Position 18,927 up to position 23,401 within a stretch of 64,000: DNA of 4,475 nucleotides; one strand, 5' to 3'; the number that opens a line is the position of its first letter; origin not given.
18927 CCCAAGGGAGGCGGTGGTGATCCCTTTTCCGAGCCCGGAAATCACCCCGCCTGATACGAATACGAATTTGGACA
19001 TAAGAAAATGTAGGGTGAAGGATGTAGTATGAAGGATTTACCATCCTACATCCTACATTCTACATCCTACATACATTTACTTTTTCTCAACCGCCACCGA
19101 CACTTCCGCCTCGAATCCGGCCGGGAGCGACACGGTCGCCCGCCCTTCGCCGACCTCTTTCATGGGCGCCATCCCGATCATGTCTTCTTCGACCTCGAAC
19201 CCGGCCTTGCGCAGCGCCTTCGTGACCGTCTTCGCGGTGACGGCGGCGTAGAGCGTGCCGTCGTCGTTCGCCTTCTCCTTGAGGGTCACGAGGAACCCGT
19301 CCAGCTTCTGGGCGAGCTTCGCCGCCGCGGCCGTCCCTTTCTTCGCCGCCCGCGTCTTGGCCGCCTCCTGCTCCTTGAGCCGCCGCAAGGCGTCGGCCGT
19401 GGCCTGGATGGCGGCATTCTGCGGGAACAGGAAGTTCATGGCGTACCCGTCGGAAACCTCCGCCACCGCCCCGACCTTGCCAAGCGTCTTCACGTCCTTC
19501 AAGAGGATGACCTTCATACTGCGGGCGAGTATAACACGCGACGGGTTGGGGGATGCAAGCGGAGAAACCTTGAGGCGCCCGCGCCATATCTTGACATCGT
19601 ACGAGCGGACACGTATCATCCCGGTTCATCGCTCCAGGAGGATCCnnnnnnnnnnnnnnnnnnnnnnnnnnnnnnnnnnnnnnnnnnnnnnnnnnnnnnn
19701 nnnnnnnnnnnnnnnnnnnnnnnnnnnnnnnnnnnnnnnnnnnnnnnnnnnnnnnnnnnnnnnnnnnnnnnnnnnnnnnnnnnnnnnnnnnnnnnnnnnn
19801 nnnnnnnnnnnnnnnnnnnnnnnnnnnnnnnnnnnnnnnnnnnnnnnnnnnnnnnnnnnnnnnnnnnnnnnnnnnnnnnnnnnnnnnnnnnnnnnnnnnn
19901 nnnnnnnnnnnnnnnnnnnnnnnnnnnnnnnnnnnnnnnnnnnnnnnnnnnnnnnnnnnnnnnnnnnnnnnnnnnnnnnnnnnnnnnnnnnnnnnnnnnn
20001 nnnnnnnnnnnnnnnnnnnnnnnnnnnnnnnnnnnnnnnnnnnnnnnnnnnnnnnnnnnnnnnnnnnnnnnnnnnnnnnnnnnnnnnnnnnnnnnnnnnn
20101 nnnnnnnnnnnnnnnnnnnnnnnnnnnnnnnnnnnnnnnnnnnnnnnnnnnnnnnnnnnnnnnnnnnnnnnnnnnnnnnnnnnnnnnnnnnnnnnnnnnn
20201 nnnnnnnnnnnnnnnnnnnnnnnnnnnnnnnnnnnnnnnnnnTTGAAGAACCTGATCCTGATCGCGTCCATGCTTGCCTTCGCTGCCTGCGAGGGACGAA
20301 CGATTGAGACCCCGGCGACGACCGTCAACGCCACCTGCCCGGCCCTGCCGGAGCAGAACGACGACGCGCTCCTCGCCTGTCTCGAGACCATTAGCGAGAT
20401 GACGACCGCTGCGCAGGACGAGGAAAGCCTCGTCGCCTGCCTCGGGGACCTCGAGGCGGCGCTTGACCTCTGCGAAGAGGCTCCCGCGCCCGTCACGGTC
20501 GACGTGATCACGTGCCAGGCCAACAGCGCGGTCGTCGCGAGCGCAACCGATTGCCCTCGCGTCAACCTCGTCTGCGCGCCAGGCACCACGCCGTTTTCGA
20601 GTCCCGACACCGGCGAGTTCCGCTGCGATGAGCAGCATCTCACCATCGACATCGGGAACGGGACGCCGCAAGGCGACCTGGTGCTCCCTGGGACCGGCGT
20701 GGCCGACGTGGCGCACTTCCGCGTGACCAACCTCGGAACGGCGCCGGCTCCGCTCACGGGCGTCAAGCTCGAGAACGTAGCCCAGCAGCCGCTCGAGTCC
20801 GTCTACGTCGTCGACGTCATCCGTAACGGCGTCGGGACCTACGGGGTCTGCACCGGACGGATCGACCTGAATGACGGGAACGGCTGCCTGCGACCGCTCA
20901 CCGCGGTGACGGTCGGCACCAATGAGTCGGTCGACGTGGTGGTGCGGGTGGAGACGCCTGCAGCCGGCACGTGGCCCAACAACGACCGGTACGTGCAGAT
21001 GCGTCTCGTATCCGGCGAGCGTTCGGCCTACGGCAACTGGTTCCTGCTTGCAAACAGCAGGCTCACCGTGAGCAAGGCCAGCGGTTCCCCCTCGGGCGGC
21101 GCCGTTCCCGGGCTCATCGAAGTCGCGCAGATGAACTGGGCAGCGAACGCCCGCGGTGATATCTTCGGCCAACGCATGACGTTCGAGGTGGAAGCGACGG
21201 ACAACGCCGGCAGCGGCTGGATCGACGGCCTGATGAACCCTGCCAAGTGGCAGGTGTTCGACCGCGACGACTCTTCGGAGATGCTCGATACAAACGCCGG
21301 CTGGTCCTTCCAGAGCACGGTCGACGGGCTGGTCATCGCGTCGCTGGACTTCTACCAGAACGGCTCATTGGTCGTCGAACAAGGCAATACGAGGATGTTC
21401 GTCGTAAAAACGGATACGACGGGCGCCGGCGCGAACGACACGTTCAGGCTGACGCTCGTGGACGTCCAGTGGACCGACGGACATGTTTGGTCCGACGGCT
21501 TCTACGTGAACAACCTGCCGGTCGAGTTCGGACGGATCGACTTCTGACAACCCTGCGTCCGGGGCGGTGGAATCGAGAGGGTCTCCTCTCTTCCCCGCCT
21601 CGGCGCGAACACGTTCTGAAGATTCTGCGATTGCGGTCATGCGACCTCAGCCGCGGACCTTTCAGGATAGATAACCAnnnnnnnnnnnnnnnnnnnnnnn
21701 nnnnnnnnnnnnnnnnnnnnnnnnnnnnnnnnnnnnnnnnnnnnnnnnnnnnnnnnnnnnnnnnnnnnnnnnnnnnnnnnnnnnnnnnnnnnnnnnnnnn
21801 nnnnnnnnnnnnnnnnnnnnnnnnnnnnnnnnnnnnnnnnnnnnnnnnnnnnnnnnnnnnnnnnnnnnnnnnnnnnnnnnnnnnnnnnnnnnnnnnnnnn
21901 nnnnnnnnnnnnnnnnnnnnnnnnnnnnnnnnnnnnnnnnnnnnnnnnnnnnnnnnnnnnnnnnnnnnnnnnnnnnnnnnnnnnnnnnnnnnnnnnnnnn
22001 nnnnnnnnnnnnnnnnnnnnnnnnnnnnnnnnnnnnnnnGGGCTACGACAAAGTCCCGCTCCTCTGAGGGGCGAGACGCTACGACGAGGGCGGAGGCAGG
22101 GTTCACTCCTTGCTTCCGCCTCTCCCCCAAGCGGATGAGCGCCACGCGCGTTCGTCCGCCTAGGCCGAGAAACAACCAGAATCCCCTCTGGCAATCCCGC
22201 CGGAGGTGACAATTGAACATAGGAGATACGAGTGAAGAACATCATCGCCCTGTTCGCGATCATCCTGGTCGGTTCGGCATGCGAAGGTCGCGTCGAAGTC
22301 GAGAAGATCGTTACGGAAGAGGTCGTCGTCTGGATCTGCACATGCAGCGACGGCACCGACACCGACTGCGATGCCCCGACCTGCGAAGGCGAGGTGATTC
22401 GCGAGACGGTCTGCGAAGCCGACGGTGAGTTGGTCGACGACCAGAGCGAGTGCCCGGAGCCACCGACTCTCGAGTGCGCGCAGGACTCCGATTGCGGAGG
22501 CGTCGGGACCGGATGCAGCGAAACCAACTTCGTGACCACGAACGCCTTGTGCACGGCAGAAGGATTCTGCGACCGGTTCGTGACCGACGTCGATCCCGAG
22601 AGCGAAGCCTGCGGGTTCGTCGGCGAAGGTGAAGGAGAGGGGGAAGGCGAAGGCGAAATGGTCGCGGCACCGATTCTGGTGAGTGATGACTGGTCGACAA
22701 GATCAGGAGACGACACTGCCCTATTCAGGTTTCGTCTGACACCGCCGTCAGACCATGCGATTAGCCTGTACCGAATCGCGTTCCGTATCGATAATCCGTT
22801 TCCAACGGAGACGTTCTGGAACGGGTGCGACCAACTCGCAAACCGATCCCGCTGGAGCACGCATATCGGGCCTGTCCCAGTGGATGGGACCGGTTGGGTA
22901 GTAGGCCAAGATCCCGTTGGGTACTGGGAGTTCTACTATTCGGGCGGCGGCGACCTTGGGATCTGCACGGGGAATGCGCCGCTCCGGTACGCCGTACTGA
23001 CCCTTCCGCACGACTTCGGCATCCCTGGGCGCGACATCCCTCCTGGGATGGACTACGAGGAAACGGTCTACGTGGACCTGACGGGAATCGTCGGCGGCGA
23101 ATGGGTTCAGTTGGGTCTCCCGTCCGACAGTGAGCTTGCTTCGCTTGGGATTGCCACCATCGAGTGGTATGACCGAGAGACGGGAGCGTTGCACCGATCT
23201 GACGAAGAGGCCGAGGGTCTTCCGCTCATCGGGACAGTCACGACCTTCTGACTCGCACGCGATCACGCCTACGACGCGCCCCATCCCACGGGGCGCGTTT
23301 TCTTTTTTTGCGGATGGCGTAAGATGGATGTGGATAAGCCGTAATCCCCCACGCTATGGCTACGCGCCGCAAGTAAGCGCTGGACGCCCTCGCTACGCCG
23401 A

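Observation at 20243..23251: Paralogous family of secreted Cys-rich lipoproteins with (Gly-Glu)n linkers (three members in the window: 20243, 22232, 60250)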

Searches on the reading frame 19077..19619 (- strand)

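Call 25: search_protein_families(library=pfam, proteins=[window:19077-19619:-], max_evalue=0.01)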
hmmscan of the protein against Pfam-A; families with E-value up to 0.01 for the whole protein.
window:19077-19619:- (180 aa): 2 families
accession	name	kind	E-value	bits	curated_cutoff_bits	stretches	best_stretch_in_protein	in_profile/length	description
PF01281.25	Ribosomal_L9_N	-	1e-19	70.2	20.7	1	35-80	1-46/47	Ribosomal protein L9, N-terminal domain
PF03948.19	Ribosomal_L9_C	-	1.4e-16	61.1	23.2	1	97-178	1-85/86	Ribosomal protein L9, C-terminal domain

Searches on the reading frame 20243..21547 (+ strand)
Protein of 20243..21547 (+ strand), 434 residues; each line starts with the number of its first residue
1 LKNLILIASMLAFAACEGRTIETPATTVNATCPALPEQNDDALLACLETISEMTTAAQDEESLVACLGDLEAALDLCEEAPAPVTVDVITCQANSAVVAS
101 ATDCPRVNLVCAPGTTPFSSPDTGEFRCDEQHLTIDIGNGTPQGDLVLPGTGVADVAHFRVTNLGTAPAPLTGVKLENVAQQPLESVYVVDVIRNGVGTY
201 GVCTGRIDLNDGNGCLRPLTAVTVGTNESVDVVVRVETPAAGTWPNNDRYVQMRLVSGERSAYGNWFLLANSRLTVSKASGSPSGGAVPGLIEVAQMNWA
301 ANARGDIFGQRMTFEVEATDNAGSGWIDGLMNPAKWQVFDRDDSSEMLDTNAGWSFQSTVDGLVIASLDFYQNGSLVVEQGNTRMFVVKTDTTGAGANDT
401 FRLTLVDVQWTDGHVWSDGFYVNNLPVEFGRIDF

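Call 7: search_protein_families(library=pfam, proteins=[window:20243-21547:+], max_evalue=1)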
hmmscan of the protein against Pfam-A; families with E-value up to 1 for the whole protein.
window:20243-21547:+ (434 aa): 1 family
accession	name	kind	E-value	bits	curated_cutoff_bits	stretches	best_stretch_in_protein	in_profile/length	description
PF01024.24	Colicin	-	0.21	11.9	23.4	1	338-402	81-145/185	Colicin pore forming domain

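Call 8: search_protein_families(library=ncbifam, proteins=[window:20243-21547:+], max_evalue=1)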
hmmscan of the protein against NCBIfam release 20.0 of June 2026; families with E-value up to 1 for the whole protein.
window:20243-21547:+ (434 aa): 0 families

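Call 15: find_homologous_proteins(query=window:20243-21547:+)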
Query window:20243-21547:+ (434 aa): 2 proteins with E <= 0.001 among 8000 candidates.
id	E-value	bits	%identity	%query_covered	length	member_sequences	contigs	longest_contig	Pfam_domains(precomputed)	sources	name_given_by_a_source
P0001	2.7e-291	984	100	100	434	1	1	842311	-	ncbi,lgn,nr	ncbi:hypothetical protein EPO34_01615 [Patescibacteria group bacterium]|nr:MAG: hypothetical protein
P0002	1.9e-14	72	35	41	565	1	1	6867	-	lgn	-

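Call 22: find_encoding_contigs(protein=P0002, flank=10000)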
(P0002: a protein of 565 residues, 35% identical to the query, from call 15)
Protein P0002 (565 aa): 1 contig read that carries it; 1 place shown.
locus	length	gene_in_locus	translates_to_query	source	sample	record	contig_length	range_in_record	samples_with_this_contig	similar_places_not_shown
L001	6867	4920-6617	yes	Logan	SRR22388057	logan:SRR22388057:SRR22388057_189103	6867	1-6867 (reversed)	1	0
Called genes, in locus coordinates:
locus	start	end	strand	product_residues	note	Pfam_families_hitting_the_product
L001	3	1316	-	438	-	?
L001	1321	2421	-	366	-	PF13386:DsbD_2, PF13473:Cupredoxin_1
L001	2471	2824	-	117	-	-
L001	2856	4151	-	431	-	PF13660:DUF4147, PF05161:MOFRL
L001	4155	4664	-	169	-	PF01467:CTP_transf_like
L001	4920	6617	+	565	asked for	-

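Call 69: find_encoding_contigs(protein=P0001, flank=6000, max_places=3)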
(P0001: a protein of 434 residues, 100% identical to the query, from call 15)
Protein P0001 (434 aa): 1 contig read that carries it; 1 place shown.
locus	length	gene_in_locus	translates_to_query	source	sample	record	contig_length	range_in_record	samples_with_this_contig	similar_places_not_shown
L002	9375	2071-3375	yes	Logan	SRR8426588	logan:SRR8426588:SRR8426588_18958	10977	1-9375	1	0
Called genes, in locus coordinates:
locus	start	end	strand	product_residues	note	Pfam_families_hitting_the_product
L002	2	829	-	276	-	?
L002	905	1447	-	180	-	PF01281:Ribosomal_L9_N, PF03948:Ribosomal_L9_C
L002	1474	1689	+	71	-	-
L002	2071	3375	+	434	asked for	-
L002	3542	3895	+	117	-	-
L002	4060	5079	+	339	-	-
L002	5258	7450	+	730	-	PF13646:HEAT_2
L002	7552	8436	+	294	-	-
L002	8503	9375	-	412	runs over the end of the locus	PF07690:MFS_1, PF00083:Sugar_tr, PF12832:MFS_1_like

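Call 87: search_protein_families(library=phrogs, proteins=[window:20243-21547:+], max_evalue=0.01)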
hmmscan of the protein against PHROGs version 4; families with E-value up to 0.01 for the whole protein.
window:20243-21547:+ (434 aa): 0 families

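Call 88: search_protein_families(library=padloc, proteins=[window:20243-21547:+], max_evalue=0.01)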
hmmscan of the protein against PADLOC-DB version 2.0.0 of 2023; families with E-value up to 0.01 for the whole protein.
window:20243-21547:+ (434 aa): 0 families

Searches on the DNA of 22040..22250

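Call 99: search_rna_families(source=window, start=22040, end=22250, threshold=evalue, max_evalue=10)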
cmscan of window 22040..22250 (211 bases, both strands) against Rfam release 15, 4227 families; matches with E-value up to 10: 17.
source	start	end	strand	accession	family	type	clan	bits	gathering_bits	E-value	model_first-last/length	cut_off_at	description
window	22086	22124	+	RF03778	mir-483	Gene; miRNA;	-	20.1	60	0.15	1-75/75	no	mir-483 microRNA precursor family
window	22088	22124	+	RF03493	mir-1281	Gene; miRNA;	-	19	70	0.69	11-47/54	no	mir-1281 microRNA precursor family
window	22086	22131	+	RF03924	mir-1228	Gene; miRNA;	-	18.7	88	0.8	1-73/73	no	mir-1228 microRNA precursor family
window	22082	22130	+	RF04288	mir-9201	Gene; miRNA;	CL00147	16.9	95.5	0.38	1-81/81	no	mir-9201 microRNA precursor family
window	22085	22125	+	RF04279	mir-H20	Gene; miRNA;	CL00141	16.9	99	0.89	1-82/82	no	mir-H20 microRNA precursor family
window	22125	22165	-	RF00946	mir-1225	Gene; miRNA;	-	15.7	91.5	6.6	1-90/90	no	mir-1225 microRNA precursor family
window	22087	22122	+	RF03629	mir-641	Gene; miRNA;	-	15.6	100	1.9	1-98/98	no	mir-641 microRNA precursor family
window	22086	22177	-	RF01729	Termite-flg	Cis-reg;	-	15.3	40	1.8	1-106/106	no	Termite-flg RNA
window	22086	22124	+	RF03848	mir-1549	Gene; miRNA;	-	15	91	2.2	13-50/63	no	mir-1549 microRNA precursor family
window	22088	22122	+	RF01013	mir-577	Gene; miRNA;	-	13.8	100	5.7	1-86/86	no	mir-577 microRNA precursor family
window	22090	22119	+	RF03261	mir-1759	Gene; miRNA;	-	13.8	58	6.6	1-75/75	no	mir-1759 microRNA precursor family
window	22082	22126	-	RF01918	mir-1249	Gene; miRNA;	-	12.9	83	4.5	1-75/75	no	mir-1249 microRNA precursor family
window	22052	22078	+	RF03509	mir-4660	Gene; miRNA;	-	12.8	87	8.8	1-86/86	no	mir-4660 microRNA precursor family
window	22136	22182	-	RF01763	Guanidine-III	Cis-reg; riboswitch;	-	9.8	36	9.2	1-67/67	no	Guanidine-III riboswitch aptamer (yKKC-III)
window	22040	22121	+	RF01670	P17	Gene; sRNA;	-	8.5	45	4.1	201-282/282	5'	Pseudomonas sRNA P17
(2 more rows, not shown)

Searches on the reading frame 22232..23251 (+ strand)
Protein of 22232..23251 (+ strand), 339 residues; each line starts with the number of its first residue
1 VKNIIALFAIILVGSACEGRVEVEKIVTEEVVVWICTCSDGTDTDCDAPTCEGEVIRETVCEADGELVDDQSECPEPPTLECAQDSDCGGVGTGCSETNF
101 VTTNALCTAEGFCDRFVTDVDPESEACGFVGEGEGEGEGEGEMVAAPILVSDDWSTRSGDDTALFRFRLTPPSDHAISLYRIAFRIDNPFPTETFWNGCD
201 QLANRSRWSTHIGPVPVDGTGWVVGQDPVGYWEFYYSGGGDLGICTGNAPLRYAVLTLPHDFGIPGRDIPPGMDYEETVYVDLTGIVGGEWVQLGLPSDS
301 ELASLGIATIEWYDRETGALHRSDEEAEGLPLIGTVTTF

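Call 7: search_protein_families(library=pfam, proteins=[window:22232-23251:+], max_evalue=1)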
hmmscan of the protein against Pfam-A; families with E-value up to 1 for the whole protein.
window:22232-23251:+ (339 aa): 0 families

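Call 8: search_protein_families(library=ncbifam, proteins=[window:22232-23251:+], max_evalue=1)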
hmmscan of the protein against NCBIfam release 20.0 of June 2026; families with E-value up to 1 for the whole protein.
window:22232-23251:+ (339 aa): 0 families

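Call 16: find_homologous_proteins(query=window:22232-23251:+)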
Query window:22232-23251:+: 6862 candidates shared short words with the query, none scored E <= 0.001.

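Call 87: search_protein_families(library=phrogs, proteins=[window:22232-23251:+], max_evalue=0.01)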
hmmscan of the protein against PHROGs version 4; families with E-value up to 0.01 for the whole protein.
window:22232-23251:+ (339 aa): 0 families

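Call 88: search_protein_families(library=padloc, proteins=[window:22232-23251:+], max_evalue=0.01)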
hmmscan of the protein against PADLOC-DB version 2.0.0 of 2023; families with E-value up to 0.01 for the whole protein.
window:22232-23251:+ (339 aa): 0 families
